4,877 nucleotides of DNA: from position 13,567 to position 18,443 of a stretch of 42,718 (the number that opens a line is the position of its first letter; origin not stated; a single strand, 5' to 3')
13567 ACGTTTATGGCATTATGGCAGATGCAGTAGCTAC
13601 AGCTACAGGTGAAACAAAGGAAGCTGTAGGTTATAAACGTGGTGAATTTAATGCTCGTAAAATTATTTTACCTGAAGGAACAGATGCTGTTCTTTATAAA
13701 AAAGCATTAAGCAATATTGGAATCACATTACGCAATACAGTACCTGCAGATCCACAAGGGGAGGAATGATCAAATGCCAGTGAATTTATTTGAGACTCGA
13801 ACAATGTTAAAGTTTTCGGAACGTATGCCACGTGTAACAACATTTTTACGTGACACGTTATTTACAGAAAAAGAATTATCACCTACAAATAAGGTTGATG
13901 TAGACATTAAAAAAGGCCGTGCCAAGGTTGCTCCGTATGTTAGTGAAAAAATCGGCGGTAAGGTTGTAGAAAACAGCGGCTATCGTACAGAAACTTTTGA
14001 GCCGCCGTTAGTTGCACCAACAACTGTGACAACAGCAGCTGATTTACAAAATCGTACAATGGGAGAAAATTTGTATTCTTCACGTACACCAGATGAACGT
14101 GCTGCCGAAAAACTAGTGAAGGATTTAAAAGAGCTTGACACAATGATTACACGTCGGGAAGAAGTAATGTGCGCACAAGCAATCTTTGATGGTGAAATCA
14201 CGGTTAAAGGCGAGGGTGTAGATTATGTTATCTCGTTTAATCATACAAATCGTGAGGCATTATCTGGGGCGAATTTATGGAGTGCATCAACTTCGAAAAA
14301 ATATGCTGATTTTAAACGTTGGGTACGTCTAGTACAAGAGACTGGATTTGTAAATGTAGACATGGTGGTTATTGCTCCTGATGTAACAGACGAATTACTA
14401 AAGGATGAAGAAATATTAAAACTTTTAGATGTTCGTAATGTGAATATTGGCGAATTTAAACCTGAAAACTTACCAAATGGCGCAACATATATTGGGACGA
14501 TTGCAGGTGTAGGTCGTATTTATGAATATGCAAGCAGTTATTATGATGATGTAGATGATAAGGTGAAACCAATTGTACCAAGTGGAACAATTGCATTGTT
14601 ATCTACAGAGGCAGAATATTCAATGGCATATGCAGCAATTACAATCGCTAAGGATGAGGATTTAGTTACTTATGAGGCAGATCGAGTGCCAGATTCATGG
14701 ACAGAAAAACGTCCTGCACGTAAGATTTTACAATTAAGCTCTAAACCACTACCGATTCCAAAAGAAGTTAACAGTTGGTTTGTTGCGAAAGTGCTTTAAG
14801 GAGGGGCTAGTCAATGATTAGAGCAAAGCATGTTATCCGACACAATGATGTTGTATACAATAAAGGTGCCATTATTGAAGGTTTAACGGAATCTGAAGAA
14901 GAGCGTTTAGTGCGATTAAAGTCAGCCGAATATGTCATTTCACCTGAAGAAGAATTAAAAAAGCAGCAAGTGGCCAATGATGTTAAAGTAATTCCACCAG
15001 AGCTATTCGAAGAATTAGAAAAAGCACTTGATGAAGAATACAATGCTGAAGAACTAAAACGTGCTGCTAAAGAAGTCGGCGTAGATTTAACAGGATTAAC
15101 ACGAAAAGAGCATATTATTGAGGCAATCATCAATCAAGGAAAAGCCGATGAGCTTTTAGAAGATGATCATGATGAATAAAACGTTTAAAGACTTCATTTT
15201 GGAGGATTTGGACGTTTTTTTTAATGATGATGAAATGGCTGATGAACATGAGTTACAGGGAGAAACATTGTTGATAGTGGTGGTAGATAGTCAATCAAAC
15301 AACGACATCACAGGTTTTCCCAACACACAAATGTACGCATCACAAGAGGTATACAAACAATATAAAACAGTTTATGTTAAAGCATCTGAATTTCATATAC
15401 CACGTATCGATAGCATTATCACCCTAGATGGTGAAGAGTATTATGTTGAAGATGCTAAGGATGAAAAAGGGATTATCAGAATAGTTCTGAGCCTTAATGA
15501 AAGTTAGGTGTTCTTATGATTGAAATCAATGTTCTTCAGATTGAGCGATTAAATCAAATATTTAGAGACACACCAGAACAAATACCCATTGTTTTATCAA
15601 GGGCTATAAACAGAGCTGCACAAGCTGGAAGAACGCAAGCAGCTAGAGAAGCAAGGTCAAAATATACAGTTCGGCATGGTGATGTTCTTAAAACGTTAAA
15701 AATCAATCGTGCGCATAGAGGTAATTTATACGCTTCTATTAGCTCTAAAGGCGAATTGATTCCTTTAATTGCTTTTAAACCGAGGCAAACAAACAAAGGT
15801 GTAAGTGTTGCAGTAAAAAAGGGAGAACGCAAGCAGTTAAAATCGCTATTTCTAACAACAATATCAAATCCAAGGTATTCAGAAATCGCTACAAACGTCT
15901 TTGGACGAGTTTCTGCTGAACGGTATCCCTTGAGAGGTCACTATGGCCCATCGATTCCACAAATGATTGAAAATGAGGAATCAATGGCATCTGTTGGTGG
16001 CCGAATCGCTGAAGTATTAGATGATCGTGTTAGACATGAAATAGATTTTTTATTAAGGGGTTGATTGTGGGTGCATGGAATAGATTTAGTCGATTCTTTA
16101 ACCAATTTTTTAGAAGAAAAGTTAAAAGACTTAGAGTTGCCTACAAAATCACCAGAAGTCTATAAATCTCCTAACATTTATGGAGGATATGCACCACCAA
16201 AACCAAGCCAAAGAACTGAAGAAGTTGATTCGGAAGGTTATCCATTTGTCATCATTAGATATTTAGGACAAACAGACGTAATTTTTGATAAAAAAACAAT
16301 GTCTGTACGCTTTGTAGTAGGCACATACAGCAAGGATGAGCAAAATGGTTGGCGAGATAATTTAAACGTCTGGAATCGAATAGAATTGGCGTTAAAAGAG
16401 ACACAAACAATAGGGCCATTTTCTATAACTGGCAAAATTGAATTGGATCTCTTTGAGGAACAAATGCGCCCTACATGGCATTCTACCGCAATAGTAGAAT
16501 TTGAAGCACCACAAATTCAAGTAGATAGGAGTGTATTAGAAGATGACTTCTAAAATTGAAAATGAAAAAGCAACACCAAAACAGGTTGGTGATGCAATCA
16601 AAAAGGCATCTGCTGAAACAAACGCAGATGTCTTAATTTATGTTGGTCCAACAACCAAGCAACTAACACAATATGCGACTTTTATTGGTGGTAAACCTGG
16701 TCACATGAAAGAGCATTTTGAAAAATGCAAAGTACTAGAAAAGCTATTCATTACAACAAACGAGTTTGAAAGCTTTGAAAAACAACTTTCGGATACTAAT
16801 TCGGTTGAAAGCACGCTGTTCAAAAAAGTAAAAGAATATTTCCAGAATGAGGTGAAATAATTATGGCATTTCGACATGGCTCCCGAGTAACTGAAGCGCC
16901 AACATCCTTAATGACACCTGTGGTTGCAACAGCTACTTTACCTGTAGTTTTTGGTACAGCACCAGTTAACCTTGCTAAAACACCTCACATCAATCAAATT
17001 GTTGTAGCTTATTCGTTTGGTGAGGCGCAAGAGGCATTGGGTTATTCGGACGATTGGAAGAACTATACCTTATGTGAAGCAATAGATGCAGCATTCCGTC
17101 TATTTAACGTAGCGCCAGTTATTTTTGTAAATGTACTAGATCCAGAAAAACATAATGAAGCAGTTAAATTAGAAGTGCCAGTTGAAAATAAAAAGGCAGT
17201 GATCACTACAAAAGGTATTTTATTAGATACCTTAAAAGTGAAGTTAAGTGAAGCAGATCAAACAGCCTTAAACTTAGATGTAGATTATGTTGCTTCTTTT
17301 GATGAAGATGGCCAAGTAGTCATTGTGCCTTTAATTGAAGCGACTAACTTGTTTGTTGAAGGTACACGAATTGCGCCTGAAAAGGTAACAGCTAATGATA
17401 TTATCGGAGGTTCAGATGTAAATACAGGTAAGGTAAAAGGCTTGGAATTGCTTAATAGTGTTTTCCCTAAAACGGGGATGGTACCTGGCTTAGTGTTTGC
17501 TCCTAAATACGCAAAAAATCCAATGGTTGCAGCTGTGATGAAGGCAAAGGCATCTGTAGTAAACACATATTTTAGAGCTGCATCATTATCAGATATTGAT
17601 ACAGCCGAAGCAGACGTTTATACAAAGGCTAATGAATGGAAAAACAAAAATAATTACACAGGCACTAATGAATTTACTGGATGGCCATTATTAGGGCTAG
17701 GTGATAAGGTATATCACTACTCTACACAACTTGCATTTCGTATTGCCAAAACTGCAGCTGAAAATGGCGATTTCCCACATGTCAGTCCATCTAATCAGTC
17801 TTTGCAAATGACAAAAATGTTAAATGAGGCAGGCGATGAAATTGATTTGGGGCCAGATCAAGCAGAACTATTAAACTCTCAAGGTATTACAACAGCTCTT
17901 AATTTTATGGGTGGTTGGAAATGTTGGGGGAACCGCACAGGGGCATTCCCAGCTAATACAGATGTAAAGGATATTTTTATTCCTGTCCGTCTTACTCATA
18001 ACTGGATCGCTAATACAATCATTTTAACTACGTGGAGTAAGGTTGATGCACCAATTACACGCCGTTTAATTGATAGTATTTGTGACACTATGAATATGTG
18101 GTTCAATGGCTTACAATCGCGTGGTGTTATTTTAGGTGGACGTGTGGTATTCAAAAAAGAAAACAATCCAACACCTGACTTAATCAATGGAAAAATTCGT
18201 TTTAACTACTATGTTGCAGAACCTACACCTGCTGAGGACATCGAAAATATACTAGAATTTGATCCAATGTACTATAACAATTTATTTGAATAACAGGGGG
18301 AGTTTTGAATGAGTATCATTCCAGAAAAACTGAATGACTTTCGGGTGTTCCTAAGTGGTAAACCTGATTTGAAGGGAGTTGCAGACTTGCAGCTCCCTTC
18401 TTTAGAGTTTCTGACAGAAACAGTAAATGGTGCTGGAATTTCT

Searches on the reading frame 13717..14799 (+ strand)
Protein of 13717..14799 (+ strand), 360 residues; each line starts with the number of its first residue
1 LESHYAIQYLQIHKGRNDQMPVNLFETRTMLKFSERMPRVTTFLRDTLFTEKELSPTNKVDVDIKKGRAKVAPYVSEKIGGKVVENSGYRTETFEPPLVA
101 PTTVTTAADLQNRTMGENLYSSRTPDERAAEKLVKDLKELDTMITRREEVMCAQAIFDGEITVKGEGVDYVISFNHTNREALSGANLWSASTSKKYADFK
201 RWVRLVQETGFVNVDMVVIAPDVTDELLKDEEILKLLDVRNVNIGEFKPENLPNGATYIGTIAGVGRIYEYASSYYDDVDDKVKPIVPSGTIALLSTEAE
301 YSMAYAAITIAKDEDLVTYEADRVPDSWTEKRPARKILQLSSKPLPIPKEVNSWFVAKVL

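Call 62: search_protein_families(library=phrogs, proteins=[window:13717-14799:+], max_evalue=0.00001)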
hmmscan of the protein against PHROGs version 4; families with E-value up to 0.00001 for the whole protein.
window:13717-14799:+ (360 aa): 4 families
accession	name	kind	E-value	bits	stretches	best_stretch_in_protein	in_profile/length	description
phrog_29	-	head and packaging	4.6e-68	231.4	1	18-360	22-359/439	major head protein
phrog_6281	-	unknown function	3.6e-30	106.2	1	23-195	2-177/209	-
phrog_2353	-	head and packaging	4.8e-20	72.7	1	23-330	2-311/481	major head protein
phrog_6020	-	head and packaging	8.3e-17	61.7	1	27-359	6-340/473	major head protein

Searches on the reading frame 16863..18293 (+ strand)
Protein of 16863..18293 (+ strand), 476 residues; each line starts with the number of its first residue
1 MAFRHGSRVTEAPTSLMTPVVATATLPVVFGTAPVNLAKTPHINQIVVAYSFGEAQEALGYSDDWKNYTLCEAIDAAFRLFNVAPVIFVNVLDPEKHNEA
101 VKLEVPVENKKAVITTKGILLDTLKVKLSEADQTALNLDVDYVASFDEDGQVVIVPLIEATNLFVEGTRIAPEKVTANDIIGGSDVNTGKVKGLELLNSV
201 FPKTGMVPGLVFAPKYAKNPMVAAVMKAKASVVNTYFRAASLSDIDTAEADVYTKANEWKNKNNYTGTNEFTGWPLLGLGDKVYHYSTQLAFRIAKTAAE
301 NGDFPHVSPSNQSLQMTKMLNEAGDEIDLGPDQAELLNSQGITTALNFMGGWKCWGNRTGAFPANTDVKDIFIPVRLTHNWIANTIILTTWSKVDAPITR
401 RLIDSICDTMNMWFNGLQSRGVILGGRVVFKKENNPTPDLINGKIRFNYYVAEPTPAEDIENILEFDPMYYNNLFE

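Call 62: search_protein_families(library=phrogs, proteins=[window:16863-18293:+], max_evalue=0.00001)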
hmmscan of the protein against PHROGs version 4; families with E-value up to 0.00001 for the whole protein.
window:16863-18293:+ (476 aa): 4 families
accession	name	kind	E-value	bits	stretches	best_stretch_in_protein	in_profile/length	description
phrog_23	-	tail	1.6e-75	255.8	1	1-475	21-471/496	tail sheath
phrog_13288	-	unknown function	8.6e-47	160.4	1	280-474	10-203/208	-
phrog_16736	-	unknown function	8.9e-11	42.8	1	382-475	4-97/101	-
phrog_20240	-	unknown function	2.9e-10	41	1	30-232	32-226/272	-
